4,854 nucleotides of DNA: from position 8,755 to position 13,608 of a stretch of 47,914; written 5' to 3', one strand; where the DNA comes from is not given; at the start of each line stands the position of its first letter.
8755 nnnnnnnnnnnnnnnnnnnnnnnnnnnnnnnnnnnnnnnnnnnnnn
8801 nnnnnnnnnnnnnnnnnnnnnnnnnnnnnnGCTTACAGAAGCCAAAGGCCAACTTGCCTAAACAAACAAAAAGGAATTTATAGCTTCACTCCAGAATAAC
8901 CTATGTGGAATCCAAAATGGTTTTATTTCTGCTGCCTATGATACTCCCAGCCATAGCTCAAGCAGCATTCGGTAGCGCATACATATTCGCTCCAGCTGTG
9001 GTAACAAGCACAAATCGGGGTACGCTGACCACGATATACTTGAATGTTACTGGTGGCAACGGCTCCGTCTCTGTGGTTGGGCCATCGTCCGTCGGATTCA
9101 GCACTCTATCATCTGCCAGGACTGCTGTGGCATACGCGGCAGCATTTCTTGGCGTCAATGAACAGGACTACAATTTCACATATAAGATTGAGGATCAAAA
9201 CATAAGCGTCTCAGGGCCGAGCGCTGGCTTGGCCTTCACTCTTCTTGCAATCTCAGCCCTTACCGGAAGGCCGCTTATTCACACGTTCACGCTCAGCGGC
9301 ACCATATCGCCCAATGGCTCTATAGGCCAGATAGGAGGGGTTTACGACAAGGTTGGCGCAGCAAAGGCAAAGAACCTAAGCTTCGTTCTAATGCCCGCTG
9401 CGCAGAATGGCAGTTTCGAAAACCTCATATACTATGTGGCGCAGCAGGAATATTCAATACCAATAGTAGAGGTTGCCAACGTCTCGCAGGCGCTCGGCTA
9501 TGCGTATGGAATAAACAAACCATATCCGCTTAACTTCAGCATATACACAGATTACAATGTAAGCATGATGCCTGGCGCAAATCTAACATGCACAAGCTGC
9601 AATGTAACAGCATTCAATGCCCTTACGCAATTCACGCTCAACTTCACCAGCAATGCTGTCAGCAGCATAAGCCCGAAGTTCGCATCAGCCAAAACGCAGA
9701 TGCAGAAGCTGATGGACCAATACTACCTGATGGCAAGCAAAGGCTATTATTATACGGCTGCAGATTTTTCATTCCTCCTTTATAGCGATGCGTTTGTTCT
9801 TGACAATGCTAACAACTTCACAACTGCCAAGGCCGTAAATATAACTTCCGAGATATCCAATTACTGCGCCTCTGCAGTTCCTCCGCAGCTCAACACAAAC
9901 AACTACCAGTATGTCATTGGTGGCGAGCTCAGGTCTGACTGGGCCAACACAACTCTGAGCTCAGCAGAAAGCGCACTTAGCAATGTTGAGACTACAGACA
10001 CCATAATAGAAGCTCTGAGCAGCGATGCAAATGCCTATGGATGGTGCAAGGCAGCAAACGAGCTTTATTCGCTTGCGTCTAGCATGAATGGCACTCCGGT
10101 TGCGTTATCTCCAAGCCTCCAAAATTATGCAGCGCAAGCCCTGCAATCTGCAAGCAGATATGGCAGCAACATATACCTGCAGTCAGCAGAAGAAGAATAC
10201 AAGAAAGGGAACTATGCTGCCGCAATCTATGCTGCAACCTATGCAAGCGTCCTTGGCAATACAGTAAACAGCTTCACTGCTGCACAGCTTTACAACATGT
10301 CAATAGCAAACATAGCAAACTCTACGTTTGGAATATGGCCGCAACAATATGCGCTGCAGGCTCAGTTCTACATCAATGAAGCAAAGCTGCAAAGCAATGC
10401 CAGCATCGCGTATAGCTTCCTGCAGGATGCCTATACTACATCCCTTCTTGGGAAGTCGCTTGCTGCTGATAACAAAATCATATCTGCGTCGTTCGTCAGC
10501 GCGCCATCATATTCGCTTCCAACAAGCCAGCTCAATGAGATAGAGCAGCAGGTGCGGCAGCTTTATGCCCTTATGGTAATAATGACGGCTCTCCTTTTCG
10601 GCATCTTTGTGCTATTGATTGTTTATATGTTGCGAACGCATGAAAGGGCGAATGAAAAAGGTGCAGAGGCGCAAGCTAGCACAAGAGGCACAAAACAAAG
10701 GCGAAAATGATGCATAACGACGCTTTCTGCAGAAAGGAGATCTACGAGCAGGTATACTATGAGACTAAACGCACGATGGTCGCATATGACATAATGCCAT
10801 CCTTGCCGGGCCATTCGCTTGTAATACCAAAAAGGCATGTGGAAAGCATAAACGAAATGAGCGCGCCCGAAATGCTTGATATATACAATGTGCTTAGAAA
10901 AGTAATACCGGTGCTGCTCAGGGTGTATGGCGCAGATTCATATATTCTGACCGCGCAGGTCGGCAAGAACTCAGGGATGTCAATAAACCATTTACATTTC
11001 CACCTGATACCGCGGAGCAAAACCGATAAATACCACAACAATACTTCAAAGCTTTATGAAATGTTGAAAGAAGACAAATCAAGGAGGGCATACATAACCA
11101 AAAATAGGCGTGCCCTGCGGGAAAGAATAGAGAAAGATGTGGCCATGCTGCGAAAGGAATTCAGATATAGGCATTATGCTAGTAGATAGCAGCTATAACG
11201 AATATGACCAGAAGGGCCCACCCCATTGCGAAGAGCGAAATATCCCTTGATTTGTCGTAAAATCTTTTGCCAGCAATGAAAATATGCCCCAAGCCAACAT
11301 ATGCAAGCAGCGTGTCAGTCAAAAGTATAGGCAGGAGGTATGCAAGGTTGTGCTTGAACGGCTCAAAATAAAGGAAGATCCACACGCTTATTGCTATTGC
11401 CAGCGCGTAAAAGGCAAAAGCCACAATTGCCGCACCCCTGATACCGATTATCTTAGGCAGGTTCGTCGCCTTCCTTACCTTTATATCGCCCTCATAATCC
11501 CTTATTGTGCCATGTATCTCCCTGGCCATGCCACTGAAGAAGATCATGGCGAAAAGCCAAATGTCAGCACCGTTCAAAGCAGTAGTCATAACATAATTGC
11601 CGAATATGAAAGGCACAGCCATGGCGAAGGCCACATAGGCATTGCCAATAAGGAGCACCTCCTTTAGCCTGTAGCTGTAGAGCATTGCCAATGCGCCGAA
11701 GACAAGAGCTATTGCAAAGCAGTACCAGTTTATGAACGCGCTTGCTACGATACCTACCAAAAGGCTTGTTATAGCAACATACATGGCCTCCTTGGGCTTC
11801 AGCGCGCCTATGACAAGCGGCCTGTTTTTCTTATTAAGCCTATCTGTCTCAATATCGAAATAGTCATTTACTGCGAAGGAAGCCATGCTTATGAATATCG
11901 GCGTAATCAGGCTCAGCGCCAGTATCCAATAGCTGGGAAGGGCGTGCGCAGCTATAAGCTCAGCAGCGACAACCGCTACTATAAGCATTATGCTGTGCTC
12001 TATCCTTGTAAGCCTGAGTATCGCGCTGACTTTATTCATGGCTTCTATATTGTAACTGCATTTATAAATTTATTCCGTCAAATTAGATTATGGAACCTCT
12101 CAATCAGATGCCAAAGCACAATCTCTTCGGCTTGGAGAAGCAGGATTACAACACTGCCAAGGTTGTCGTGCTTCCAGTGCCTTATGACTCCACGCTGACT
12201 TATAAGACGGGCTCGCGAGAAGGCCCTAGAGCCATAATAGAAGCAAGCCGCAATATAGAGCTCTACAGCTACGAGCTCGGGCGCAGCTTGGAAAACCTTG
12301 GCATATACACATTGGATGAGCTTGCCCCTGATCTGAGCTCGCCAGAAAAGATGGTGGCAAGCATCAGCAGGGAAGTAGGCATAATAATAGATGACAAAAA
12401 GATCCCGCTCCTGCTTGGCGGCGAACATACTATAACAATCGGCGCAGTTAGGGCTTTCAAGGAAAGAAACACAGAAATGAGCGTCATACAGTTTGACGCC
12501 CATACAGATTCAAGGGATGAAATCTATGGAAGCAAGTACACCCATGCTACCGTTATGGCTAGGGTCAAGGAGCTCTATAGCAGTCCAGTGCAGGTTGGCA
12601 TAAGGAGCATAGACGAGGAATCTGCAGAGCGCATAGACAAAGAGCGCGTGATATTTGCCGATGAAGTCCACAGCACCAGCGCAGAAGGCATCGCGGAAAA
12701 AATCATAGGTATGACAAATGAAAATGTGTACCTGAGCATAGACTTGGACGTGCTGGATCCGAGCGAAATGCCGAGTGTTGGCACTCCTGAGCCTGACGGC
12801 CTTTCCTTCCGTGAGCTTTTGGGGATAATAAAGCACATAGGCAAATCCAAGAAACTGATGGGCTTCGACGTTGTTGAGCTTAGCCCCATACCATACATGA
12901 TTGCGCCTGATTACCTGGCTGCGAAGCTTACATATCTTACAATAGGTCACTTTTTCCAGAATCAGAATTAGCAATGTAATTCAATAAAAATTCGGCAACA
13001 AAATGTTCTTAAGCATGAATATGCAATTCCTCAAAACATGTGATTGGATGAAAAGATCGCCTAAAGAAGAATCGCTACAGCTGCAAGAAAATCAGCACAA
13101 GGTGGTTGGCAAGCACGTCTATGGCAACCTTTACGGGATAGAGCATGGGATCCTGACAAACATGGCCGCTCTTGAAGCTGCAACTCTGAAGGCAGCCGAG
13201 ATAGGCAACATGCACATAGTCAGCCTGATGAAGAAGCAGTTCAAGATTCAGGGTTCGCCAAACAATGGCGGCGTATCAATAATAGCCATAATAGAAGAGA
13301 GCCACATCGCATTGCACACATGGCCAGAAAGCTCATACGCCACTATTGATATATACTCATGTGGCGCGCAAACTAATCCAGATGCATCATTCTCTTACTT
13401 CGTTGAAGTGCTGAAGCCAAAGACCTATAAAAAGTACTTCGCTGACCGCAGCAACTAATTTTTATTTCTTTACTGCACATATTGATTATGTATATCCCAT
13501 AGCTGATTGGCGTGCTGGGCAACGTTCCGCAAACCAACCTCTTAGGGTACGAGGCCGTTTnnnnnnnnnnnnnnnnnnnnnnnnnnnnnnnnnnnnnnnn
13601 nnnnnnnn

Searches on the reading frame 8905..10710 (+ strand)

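Call 78: search_protein_families(library=pfam, proteins=[window:8905-10710:+], max_evalue=0.0001)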
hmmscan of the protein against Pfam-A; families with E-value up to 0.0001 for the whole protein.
window:8905-10710:+ (601 aa): 1 family
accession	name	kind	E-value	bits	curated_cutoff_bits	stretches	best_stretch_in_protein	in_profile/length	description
PF05362.19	Lon_C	-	3.7e-11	43.4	21.1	1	40-193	41-198/205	Lon protease (S16) C-terminal proteolytic domain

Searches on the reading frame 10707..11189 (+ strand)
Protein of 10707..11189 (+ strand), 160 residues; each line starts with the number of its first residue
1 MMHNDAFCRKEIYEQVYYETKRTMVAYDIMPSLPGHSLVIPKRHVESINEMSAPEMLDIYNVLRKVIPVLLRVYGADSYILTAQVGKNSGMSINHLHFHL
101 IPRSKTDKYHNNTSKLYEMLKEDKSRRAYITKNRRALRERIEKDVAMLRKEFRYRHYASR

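Call 78: search_protein_families(library=pfam, proteins=[window:10707-11189:+], max_evalue=0.0001)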
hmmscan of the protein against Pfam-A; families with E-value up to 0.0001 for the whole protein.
window:10707-11189:+ (160 aa): 2 families
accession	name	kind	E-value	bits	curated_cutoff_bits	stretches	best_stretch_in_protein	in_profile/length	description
PF01230.28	HIT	-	1.5e-21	77.3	21.5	1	9-105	1-97/98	HIT domain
PF11969.13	DcpS_C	-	8.9e-12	45.9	24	1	7-106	4-105/114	Scavenger mRNA decapping enzyme C-term binding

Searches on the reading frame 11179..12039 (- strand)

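Call 78: search_protein_families(library=pfam, proteins=[window:11179-12039:-], max_evalue=0.0001)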
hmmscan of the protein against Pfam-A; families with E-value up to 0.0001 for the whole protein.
window:11179-12039:- (286 aa): 1 family
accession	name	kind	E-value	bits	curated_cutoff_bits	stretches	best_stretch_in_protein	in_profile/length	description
PF01040.23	UbiA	-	7.2e-36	124.2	34.2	1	20-239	2-219/250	UbiA prenyltransferase family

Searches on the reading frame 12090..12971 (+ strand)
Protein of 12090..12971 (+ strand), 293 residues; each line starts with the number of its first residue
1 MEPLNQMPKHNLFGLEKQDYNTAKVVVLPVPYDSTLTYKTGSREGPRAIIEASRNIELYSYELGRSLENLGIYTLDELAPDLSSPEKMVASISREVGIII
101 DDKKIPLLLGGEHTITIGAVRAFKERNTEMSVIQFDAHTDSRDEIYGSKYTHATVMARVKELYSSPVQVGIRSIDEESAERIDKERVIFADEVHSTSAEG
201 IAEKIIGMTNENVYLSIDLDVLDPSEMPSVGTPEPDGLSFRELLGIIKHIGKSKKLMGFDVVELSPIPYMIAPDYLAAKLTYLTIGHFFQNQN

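Call 78: search_protein_families(library=pfam, proteins=[window:12090-12971:+], max_evalue=0.0001)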
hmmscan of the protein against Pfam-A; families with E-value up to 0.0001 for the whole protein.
window:12090-12971:+ (293 aa): 1 family
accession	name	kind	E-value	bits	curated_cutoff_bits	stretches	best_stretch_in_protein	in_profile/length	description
PF00491.26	Arginase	-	2.6e-69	234.3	22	1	24-267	2-258/280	Arginase family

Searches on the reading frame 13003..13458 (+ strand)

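Call 79: search_protein_families(library=pfam, proteins=[window:13003-13458:+], max_evalue=0.0001)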
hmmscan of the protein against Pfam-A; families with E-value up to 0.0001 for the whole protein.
window:13003-13458:+ (151 aa): 1 family
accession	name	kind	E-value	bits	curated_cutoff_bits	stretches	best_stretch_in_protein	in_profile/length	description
PF02675.21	AdoMet_dc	-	1.4e-29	103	25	1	38-149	1-106/107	S-adenosylmethionine decarboxylase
